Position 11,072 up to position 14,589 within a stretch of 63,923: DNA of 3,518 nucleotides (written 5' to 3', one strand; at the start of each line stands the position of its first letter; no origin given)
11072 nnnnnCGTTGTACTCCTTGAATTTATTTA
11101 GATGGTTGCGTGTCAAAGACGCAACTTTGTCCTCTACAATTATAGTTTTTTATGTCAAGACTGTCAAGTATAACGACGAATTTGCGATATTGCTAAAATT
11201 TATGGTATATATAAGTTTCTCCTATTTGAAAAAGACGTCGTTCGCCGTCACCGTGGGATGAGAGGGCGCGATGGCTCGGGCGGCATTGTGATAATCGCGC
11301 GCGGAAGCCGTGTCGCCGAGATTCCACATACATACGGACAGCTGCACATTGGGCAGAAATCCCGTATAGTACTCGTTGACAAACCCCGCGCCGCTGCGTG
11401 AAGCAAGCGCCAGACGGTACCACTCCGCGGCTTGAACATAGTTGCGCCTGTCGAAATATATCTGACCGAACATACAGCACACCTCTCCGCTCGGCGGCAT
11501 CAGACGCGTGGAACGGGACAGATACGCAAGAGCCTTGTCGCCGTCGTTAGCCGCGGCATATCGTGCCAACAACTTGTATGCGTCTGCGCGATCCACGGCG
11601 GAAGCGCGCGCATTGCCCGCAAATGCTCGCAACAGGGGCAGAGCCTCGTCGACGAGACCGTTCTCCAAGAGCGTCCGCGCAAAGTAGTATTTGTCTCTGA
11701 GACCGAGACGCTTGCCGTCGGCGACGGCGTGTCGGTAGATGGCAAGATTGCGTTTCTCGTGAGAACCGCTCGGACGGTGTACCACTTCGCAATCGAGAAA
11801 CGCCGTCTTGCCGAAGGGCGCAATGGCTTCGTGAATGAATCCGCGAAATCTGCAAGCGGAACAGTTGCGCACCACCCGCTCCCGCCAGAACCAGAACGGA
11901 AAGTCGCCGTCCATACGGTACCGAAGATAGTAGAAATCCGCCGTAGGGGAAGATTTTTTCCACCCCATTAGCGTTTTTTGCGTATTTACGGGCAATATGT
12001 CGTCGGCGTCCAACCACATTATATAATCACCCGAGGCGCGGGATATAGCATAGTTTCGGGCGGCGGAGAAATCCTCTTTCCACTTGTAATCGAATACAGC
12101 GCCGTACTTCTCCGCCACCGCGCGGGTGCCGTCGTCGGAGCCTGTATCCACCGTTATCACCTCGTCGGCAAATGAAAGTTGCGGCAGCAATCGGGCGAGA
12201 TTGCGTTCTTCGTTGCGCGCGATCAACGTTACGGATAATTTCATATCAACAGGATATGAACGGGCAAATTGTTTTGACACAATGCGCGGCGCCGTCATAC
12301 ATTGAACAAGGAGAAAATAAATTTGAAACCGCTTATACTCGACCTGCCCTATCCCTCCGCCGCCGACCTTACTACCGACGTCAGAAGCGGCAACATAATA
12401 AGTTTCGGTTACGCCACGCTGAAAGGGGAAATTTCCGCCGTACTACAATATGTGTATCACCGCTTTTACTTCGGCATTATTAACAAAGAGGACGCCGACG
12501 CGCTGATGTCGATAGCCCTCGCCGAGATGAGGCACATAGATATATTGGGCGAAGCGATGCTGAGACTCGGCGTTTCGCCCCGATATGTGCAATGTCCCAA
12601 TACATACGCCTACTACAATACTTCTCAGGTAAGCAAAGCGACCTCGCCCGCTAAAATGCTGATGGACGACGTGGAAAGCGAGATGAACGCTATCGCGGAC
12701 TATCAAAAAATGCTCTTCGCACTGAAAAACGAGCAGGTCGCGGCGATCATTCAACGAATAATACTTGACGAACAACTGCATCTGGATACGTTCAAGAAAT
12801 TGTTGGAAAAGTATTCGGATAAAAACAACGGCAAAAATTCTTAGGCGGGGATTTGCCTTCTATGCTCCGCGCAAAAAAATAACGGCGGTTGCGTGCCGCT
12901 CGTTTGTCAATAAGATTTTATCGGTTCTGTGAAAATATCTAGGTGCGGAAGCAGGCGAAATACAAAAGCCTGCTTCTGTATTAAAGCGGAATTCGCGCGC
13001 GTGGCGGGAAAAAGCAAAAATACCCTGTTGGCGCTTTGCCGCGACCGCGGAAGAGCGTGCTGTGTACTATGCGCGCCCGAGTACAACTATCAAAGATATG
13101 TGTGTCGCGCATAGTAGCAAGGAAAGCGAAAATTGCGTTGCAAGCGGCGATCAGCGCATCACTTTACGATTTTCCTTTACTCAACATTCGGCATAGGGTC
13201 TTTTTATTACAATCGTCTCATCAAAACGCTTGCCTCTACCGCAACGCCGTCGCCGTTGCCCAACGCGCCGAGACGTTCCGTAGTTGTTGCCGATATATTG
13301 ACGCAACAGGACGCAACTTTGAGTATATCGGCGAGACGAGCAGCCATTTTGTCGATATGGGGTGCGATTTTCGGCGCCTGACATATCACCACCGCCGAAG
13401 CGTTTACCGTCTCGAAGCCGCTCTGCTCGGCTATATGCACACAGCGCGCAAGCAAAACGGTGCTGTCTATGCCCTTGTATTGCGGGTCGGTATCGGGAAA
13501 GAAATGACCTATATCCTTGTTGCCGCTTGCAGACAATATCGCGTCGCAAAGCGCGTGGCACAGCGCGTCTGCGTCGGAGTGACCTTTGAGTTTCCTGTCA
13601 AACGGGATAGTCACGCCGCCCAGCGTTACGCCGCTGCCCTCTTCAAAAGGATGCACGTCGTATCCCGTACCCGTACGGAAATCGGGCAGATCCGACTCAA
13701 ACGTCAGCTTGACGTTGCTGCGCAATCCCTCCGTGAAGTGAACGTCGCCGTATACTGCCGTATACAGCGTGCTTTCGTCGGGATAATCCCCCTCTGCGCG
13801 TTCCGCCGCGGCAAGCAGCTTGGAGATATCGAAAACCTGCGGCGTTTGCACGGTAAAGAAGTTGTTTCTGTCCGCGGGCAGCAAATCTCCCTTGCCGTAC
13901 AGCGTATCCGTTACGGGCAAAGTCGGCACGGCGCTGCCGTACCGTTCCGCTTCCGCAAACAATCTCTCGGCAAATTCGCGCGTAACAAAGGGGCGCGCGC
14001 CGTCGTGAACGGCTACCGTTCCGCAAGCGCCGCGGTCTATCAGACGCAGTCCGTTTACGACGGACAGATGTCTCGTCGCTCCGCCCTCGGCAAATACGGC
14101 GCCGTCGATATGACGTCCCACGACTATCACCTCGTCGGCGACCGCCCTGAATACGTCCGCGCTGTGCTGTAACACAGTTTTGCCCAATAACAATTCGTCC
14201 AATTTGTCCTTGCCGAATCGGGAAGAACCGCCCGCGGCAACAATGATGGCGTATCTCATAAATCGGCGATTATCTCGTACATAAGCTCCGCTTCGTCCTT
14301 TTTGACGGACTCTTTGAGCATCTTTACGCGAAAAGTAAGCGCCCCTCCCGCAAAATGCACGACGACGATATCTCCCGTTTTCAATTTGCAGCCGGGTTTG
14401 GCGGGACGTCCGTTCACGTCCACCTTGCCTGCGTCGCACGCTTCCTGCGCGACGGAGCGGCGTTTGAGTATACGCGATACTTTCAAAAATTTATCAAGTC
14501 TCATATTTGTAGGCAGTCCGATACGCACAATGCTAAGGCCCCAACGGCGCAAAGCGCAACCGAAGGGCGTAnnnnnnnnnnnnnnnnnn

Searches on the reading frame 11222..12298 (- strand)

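Call 19: search_protein_families(library=pfam, proteins=[window:11222-12298:-], max_evalue=0.001)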
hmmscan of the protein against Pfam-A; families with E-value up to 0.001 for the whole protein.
window:11222-12298:- (358 aa): 7 families
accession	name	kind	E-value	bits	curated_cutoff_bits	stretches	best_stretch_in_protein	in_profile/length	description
PF00535.33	Glycos_transf_2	-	8.5e-19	68.5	23.3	1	22-152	1-144/168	Glycosyl transferase family 2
PF13424.12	TPR_12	-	4.5e-06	27.2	30.1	0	207-267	10-75/77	Tetratricopeptide repeat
PF07719.23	TPR_2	-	5.2e-06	26.6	27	0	272-299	2-29/34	Tetratricopeptide repeat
PF14559.12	TPR_19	-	1.2e-05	26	25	0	248-298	2-52/68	Tetratricopeptide repeat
PF13428.12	TPR_14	-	1.4e-05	25.7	23.5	0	320-350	7-37/44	Tetratricopeptide repeat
PF13704.12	Glyco_tranf_2_4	-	9.7e-05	23.2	27.5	1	43-107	17-89/98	Glycosyl transferase family 2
PF13432.12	TPR_16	-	0.00059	20.7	32.7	0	207-263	4-57/65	Tetratricopeptide repeat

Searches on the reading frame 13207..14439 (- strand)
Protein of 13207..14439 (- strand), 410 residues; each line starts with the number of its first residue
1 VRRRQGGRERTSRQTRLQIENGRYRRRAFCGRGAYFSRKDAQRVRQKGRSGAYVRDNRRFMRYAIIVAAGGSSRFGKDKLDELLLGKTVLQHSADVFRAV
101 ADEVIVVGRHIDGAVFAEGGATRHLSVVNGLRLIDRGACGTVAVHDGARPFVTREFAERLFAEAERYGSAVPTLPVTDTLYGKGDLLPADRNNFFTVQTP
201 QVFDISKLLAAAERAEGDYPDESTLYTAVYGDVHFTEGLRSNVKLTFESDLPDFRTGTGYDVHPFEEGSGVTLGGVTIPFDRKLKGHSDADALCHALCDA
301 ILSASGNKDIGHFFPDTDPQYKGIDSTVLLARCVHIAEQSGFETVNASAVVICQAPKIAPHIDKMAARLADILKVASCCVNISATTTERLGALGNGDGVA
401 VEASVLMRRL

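Call 18: search_protein_families(library=pfam, proteins=[window:13207-14439:-], max_evalue=0.001)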
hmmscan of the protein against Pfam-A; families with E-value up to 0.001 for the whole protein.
window:13207-14439:- (410 aa): 3 families
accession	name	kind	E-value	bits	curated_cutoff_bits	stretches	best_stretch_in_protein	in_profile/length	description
PF02542.21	YgbB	-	6.1e-58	196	26.7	1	254-407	1-154/155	YgbB family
PF01128.25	IspD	-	8.6e-29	101.3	27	1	64-251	3-212/221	2-C-methyl-D-erythritol 4-phosphate cytidylyltransferase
PF12804.13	NTP_transf_3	-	3.2e-11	44.1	27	1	64-118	1-57/160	MobA-like NTP transferase domain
